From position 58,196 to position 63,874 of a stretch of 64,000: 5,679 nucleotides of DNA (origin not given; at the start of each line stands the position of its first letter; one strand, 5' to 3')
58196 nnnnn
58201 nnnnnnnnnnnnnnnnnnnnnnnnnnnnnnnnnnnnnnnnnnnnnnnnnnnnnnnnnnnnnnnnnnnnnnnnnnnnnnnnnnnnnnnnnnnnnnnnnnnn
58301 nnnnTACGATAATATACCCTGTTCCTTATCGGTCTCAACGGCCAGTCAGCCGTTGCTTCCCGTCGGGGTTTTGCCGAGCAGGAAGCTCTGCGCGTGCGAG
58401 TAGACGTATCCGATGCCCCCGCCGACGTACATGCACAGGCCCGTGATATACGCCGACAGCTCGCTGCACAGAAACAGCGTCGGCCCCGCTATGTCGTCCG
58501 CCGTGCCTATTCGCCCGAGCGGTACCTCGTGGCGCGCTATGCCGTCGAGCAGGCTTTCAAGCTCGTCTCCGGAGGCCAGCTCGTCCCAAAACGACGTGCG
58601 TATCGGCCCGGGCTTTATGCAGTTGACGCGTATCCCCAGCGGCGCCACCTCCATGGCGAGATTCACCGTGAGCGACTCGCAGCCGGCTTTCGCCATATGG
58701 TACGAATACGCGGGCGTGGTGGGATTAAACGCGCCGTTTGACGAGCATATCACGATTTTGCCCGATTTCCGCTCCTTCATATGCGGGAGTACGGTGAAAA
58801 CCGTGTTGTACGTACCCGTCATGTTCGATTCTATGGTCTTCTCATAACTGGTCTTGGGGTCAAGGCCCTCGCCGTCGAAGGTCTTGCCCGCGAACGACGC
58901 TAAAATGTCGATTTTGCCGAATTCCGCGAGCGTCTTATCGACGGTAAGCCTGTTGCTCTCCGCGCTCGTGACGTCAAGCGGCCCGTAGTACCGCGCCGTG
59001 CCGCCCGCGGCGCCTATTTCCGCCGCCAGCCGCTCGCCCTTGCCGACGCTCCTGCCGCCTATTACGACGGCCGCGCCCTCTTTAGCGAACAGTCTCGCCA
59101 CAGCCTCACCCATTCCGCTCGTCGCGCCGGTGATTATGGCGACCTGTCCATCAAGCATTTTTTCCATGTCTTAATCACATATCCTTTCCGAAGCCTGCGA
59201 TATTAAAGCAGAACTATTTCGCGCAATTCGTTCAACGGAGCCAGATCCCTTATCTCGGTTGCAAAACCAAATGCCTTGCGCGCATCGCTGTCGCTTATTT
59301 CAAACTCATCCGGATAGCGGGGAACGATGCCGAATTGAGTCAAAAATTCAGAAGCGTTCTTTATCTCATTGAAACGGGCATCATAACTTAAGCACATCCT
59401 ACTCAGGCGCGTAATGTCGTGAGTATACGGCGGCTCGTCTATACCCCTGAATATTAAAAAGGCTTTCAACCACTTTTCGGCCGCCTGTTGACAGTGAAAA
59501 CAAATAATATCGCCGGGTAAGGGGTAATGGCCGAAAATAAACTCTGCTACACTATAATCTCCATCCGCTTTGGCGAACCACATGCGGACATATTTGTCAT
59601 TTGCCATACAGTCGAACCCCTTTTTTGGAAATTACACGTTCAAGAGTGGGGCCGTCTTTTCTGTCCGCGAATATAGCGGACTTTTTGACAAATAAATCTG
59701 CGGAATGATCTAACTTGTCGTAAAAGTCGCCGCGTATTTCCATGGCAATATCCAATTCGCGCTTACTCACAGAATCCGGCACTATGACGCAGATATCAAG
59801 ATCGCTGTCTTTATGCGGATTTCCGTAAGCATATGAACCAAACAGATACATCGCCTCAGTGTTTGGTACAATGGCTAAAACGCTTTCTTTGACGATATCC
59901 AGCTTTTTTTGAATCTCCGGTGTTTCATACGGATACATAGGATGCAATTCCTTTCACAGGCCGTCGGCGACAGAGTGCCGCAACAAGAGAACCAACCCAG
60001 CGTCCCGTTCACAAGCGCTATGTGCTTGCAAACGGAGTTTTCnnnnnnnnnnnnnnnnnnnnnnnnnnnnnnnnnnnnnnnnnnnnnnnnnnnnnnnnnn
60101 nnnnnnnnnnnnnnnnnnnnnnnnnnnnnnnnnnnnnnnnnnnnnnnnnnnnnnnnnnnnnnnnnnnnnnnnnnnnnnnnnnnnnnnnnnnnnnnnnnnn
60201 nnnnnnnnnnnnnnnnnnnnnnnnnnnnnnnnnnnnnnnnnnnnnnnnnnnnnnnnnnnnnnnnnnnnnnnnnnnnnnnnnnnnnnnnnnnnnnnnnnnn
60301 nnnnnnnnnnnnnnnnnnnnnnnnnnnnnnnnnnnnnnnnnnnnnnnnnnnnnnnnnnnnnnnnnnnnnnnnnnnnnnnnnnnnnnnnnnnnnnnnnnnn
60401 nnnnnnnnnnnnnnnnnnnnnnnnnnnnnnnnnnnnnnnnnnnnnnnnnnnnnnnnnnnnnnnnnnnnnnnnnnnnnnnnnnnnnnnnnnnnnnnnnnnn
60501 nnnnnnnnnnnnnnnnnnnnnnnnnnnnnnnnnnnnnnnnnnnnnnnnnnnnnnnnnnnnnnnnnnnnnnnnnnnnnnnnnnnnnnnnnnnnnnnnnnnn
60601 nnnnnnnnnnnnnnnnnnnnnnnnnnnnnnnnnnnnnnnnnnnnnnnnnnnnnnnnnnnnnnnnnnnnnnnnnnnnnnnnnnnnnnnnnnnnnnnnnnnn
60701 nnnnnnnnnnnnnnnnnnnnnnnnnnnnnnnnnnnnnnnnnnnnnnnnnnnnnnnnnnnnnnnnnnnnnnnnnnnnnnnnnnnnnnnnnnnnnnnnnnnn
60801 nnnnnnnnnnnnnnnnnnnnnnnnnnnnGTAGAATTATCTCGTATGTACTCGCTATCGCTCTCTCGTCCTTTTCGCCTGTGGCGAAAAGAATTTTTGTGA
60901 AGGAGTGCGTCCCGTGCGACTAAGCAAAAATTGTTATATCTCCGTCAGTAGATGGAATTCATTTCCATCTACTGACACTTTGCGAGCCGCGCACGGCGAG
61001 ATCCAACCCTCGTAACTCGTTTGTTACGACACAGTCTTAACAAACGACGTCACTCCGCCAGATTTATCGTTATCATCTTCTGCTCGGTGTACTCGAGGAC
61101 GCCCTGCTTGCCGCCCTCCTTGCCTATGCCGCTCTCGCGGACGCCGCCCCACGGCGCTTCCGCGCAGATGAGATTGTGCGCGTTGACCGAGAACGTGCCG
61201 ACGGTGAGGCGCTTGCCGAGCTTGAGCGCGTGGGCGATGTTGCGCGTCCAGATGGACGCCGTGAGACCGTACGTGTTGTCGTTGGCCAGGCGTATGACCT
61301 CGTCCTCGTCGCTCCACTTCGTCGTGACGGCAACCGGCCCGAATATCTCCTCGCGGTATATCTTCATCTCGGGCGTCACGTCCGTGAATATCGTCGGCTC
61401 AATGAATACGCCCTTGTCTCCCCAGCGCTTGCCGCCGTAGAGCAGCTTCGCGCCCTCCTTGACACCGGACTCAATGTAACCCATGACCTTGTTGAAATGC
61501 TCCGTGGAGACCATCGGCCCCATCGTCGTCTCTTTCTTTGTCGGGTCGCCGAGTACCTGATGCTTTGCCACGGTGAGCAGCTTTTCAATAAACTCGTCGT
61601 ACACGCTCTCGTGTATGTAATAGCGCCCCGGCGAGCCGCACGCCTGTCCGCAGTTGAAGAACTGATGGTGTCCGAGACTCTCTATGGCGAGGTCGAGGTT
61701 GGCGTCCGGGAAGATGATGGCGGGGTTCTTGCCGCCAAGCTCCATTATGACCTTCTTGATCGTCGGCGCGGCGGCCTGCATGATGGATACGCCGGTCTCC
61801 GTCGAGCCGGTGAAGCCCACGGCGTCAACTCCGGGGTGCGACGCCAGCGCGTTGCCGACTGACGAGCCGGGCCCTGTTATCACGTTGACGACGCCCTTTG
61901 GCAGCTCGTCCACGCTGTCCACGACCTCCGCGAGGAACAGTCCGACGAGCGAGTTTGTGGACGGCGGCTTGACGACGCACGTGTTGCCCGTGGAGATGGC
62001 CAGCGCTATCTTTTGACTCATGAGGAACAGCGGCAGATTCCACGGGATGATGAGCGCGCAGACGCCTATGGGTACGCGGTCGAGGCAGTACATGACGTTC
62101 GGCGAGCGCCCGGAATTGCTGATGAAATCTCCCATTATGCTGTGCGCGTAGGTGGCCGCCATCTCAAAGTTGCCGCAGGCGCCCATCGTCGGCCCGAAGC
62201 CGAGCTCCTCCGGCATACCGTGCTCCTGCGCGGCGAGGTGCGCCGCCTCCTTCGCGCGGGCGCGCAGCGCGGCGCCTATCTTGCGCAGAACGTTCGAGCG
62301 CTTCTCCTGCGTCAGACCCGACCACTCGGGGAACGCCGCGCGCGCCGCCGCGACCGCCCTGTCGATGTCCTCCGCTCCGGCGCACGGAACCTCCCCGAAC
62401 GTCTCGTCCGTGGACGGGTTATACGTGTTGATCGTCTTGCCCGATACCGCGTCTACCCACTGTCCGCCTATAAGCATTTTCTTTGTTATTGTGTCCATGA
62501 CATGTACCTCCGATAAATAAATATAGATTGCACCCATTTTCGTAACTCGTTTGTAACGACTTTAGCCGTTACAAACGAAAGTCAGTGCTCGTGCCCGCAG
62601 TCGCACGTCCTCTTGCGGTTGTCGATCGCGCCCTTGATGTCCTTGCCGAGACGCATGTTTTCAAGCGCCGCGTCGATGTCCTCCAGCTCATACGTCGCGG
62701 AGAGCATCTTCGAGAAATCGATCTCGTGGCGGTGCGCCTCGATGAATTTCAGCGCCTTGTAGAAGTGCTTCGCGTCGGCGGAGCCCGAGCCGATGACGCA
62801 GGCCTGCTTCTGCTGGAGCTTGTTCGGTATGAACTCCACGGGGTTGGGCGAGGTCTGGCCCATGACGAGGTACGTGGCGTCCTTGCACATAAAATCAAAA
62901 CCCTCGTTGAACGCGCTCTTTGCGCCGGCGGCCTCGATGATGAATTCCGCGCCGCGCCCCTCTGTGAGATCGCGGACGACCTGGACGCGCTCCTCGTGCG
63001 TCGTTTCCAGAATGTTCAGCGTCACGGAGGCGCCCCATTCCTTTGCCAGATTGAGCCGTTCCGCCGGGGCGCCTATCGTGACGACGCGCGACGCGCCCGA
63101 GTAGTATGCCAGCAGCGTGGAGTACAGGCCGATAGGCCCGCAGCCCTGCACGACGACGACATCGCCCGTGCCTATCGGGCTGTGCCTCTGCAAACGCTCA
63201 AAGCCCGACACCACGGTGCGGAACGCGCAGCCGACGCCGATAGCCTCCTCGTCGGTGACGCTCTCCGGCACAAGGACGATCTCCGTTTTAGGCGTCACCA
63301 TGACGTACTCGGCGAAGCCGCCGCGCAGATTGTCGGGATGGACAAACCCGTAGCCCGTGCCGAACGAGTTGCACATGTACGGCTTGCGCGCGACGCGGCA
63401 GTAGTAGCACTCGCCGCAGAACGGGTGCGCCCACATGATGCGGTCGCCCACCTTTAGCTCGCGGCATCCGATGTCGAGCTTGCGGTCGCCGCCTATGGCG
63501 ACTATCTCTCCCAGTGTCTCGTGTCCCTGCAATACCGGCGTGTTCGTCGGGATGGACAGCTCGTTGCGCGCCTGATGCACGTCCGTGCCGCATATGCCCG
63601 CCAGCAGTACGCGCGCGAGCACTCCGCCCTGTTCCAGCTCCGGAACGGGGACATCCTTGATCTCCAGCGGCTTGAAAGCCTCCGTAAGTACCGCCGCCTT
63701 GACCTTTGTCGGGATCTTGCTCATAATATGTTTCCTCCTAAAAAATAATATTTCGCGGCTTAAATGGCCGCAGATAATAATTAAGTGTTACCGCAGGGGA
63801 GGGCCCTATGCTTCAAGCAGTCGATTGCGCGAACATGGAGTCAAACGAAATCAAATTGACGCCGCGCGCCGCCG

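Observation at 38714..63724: Uncharacterised glycyl-radical-enzyme metabolic locus with three Fe-S/flavin ene-reductase paralogues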

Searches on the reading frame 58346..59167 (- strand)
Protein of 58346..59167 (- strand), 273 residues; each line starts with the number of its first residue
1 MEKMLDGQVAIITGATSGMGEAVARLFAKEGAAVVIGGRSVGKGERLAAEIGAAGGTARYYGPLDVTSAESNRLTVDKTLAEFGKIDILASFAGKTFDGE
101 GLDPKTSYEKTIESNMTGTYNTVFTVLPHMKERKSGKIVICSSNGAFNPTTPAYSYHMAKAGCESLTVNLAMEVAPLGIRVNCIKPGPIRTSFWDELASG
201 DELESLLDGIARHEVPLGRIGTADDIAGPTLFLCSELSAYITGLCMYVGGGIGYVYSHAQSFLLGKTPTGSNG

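Call 5: search_protein_families(library=pfam, proteins=[window:58346-59167:-])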
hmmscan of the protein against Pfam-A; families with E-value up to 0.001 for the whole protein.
window:58346-59167:- (273 aa): 4 families
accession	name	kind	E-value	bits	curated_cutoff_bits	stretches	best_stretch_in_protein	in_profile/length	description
PF13561.12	adh_short_C2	-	1.1e-48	166.3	27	1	14-252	1-235/236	Enoyl-(Acyl carrier protein) reductase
PF00106.31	adh_short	-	4.4e-44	150.7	26.6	1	8-198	1-191/195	short chain dehydrogenase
PF23441.1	SDR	-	8.2e-05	22.6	27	1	160-252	167-255/258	SDR-like rossmann domain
PF08659.16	KR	-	9.5e-05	22.8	22.6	1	10-147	3-140/180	KR domain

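Call 7: search_protein_families(library=ncbifam, proteins=[window:58346-59167:-])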
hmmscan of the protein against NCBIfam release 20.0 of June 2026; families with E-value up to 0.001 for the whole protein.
window:58346-59167:- (273 aa): 230 families (the best 25 are shown)
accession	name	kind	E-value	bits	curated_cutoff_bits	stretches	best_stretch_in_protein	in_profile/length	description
NF005559.1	PRK07231.1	subfamily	1.9e-56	191.3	215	1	5-252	2-247/249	glucose 1-dehydrogenase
NF004791.0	PRK06138.1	equivalog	2e-52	178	312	1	5-252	3-249/252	SDR family oxidoreductase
NF005853.0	PRK07774.1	equivalog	3e-48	164.4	303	1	4-251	3-245/250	SDR family oxidoreductase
NF004198.0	PRK05653.1-3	equivalog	3.8e-47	160.8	296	1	2-252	2-246/248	3-oxoacyl-ACP reductase FabG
NF004197.0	PRK05653.1-1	equivalog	6.3e-46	157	332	1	1-252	1-246/249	3-oxoacyl-ACP reductase FabG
NF005681.0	PRK07478.1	subfamily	1.2e-44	152.6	267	1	4-253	3-250/254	SDR family oxidoreductase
NF009468.0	PRK12826.1-4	equivalog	1.6e-44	152.5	318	1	2-251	2-246/256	SDR family oxidoreductase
TIGR01830.1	3oxo_ACP_reduc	equivalog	9.7e-44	149.9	297.75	1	10-252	1-238/239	3-oxoacyl-[acyl-carrier-protein] reductase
NF004203.0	PRK05653.2-4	subfamily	3.9e-43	147.7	313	1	4-252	3-256/260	3-oxoacyl-ACP reductase FabG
NF004818.0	PRK06172.1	equivalog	4.5e-43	147.4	336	1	1-252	1-250/253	SDR family oxidoreductase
NF006121.0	PRK08265.1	subfamily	6.4e-43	147.1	294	1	2-253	2-246/263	short chain dehydrogenase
NF005752.0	PRK07576.1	subfamily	1.7e-42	145.6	321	1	5-256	7-254/271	SDR family oxidoreductase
NF052558.1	MBtsdlDhBudC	equivalog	4e-42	144.5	270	1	6-252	2-241/250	meso-2,3-butanediol dehydrogenase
NF049979.1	AlphHSDSHdhA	equivalog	7.9e-42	143.5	350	1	5-254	1-248/258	7alpha-hydroxysteroid dehydrogenase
NF005446.0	PRK07035.1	equivalog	4.4e-41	140.8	373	1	5-252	9-253/255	SDR family oxidoreductase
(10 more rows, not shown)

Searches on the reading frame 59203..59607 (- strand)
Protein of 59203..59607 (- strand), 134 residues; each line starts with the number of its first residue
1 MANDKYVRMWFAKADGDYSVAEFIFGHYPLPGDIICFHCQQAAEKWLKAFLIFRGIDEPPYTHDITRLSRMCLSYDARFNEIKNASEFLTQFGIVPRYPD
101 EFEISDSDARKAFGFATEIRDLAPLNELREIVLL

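Call 5: search_protein_families(library=pfam, proteins=[window:59203-59607:-])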
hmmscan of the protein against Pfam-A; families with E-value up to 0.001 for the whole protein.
window:59203-59607:- (134 aa): 1 family
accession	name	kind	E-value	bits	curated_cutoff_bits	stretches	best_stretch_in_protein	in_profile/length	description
PF05168.19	HEPN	-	3.7e-22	79.1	22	1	8-122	2-113/117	HEPN domain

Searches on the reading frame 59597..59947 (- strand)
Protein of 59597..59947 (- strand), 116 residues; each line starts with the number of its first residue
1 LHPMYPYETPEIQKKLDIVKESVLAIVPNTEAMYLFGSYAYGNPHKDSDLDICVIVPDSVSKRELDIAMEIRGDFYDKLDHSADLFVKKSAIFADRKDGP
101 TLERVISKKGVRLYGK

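Call 5: search_protein_families(library=pfam, proteins=[window:59597-59947:-])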
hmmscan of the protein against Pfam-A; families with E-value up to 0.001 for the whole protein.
window:59597-59947:- (116 aa): 3 families
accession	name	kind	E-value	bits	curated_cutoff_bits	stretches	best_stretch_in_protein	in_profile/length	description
PF01909.29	NTP_transf_2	-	1.9e-11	44.6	21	1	18-86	3-72/93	Nucleotidyltransferase domain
PF18765.7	Polbeta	-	1.3e-10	41.7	26.9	1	27-85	10-66/93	Polymerase beta, Nucleotidyltransferase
PF22600.2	MTPAP-like_central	-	9.9e-05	22.9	27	1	19-83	29-90/139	Poly(A) RNA polymerase, mitochondrial-like, central palm domain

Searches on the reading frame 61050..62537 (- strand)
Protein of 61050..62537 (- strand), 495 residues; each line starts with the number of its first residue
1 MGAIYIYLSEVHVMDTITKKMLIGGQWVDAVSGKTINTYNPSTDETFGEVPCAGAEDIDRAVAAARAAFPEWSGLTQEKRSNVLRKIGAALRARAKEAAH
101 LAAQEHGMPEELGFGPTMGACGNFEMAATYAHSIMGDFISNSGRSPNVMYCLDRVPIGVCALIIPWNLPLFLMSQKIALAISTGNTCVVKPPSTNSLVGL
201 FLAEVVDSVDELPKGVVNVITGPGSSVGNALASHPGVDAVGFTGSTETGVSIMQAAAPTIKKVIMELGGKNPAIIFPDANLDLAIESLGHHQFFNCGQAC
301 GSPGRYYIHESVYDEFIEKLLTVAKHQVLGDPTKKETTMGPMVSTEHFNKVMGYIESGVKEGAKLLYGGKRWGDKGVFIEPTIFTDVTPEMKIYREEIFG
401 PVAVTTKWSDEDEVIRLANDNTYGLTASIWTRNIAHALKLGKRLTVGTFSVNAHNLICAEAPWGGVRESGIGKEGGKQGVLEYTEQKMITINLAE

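Call 5: search_protein_families(library=pfam, proteins=[window:61050-62537:-])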
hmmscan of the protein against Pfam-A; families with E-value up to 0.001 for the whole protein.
window:61050-62537:- (495 aa): 1 family
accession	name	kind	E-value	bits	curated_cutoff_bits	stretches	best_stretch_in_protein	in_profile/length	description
PF00171.27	Aldedh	-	4.1e-158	527.2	23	1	27-489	1-461/461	Aldehyde dehydrogenase family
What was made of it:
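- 61050..62537 (-): NAD(P)-dependent aldehyde dehydrogenase. Pfam Aldedh at 527 bits (call 5).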

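Call 7: search_protein_families(library=ncbifam, proteins=[window:61050-62537:-])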
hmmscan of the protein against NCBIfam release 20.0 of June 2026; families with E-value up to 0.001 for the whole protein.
window:61050-62537:- (495 aa): 43 families (the best 25 are shown)
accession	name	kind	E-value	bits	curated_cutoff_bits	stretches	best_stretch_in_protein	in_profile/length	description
TIGR01804.1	BADH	equivalog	4.1e-131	437.7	668.6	1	23-487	2-467/467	betaine-aldehyde dehydrogenase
NF045736.1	PaDhStyDRhodo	equivalog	1.9e-129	432.3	800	1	19-492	3-478/479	phenylacetaldehyde dehydrogenase StyD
TIGR02299.1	HpaE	equivalog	2.1e-127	425.7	638.35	1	21-493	3-478/488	5-carboxymethyl-2-hydroxymuconate semialdehyde dehydrogenase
NF010000.0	PRK13473.1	subfamily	1.1e-126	423.3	615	1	18-492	2-473/475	aminobutyraldehyde dehydrogenase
NF009725.0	PRK13252.1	equivalog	1.2e-122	409.8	593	1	18-494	6-482/488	betaine-aldehyde dehydrogenase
NF045735.1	PaDhStyDPseudo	equivalog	4.2e-122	408.3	850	1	17-491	1-481/483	phenylacetaldehyde dehydrogenase StyD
NF007497.0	PRK10090.1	equivalog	9.7e-119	397.2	500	1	16-491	4-477/480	aldehyde dehydrogenase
TIGR03216.1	OH_muco_semi_DH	equivalog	7.5e-116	387.6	693.25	1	22-492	4-480/481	2-hydroxymuconic semialdehyde dehydrogenase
TIGR01780.1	SSADH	subfamily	1.3e-111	373.7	646.35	1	39-487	2-448/448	succinate-semialdehyde dehydrogenase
NF040648.1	lactal_redase_Meth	equivalog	1e-107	361.1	650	1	21-492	1-463/463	lactaldehyde dehydrogenase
NF042993.1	AlphKGSA_gudD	equivalog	7.4e-106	354.7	770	1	21-491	6-480/481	alpha-ketoglutaric semialdehyde dehydrogenase GucD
NF008415.0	PRK11241.1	equivalog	4.3e-105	352.2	828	1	17-492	9-481/482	NADP-dependent succinate-semialdehyde dehydrogenase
NF006916.0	PRK09407.1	equivalog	9.4e-105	351.2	521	1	29-490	29-491/526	succinic semialdehyde dehydrogenase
NF052305.1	DioxValDhHalo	equivalog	2.2e-103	346.7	750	1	19-489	5-479/483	2,5-dioxovalerate dehydrogenase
NF050026.1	AcaldDHExaC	equivalog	2.6e-100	336.4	900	1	21-491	18-493/503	acetaldehyde dehydrogenase ExaC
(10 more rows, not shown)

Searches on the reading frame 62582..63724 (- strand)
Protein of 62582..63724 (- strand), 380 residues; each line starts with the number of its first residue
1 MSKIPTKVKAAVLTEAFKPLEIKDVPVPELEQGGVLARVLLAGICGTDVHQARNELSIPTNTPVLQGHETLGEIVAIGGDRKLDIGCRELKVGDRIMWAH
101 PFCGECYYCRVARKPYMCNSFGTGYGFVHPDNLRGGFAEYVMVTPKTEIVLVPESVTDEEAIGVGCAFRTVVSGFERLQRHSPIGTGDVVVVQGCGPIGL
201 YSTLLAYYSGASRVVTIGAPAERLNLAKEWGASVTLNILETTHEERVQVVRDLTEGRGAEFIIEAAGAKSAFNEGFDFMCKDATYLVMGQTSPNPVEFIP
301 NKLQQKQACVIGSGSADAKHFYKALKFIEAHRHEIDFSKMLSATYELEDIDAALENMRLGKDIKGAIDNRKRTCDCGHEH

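Call 5: search_protein_families(library=pfam, proteins=[window:62582-63724:-])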
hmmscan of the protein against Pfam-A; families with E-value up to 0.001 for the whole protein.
window:62582-63724:- (380 aa): 3 families
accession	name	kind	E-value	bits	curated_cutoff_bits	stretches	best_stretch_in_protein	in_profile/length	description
PF08240.17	ADH_N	-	5.2e-20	72.1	23.5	1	32-153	2-103/104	Alcohol dehydrogenase GroES-like domain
PF00107.32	ADH_zinc_N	-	4.9e-18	65.8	31.8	1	197-329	1-128/129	Zinc-binding dehydrogenase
PF16912.11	Glu_dehyd_C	-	5.5e-11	42.8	34.9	1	188-367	32-209/211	Glucose dehydrogenase C-terminus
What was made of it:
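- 62582..63724 (-): MDR Zn-alcohol/sugar dehydrogenase, the first gene of the minus-strand operon. Pfam ADH_N, ADH_zinc_N and Glu_dehyd_C (call 5).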

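Call 7: search_protein_families(library=ncbifam, proteins=[window:62582-63724:-])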
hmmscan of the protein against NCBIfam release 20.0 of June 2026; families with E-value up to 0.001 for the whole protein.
window:62582-63724:- (380 aa): 20 families
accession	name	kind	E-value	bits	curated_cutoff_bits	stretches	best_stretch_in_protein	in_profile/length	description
TIGR03366.1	HpnZ_proposed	hypoth_equivalog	1.5e-48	165.7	328.1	1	28-350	1-315/315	putative phosphonate catabolism associated alcohol dehydrogenase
NF041097.1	keto_inos_dh_IolM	equivalog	3.7e-46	157.5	450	1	20-360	40-380/389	scyllo-inosose 3-dehydrogenase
TIGR00692.1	tdh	equivalog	7.5e-43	146.9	458.35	1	19-362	10-333/340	L-threonine 3-dehydrogenase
NF003808.0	PRK05396.1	equivalog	3e-42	144.7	380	1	9-364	2-335/341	L-threonine 3-dehydrogenase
TIGR03989.1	Rxyl_3153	subfamily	2e-35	122.8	440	2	133-367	137-368/370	NDMA-dependent alcohol dehydrogenase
TIGR03451.1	mycoS_dep_FDH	equivalog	9.5e-30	103.6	512.9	1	8-364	2-353/358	S-(hydroxymethyl)mycothiol dehydrogenase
NF006940.0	PRK09422.1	equivalog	3.6e-29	101.8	344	1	9-361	2-326/338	alcohol dehydrogenase AdhP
NF007489.0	PRK10083.1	equivalog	8.1e-29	100.6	376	1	12-355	4-321/339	Zn-dependent oxidoreductase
NF010344.0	PRK13771.1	subfamily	9.1e-28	97.2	349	1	9-359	2-322/334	putative alcohol dehydrogenase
NF041172.1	AcrlCoa_red_Thmprot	equivalog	2.2e-25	89.3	500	1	9-360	2-324/334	acryloyl-CoA reductase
TIGR02818.1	adh_III_F_hyde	equivalog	2.1e-24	86.3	543.95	1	7-367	1-366/368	S-(hydroxymethyl)glutathione dehydrogenase/class III alcohol dehydrogenase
TIGR03201.1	dearomat_had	equivalog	2.6e-24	86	338.65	1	13-352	4-331/349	6-hydroxycyclohex-1-ene-1-carbonyl-CoA dehydrogenase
TIGR02824.1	quinone_pig3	subfamily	1.3e-23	83.5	296.8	2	135-359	92-314/325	putative NAD(P)H quinone oxidoreductase, PIG3 family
NF007375.0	PRK09880.1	equivalog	4e-21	75.2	469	1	29-355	24-328/344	L-idonate 5-dehydrogenase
NF047908.1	AldhRedAhr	equivalog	2.7e-19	69.2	470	1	7-361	3-326/335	NADPH-dependent aldehyde reductase Ahr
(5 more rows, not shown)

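Call 38: find_encoding_contigs(protein=window:62582-63724:-, flank=10000, max_places=3)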
Protein window:62582-63724:- (380 aa): no gene with exactly this product is on record in the collection.
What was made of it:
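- Tried and rejected: A look-up of the window's ADH, meant to extend the view beyond 64000, found no record (call 38).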
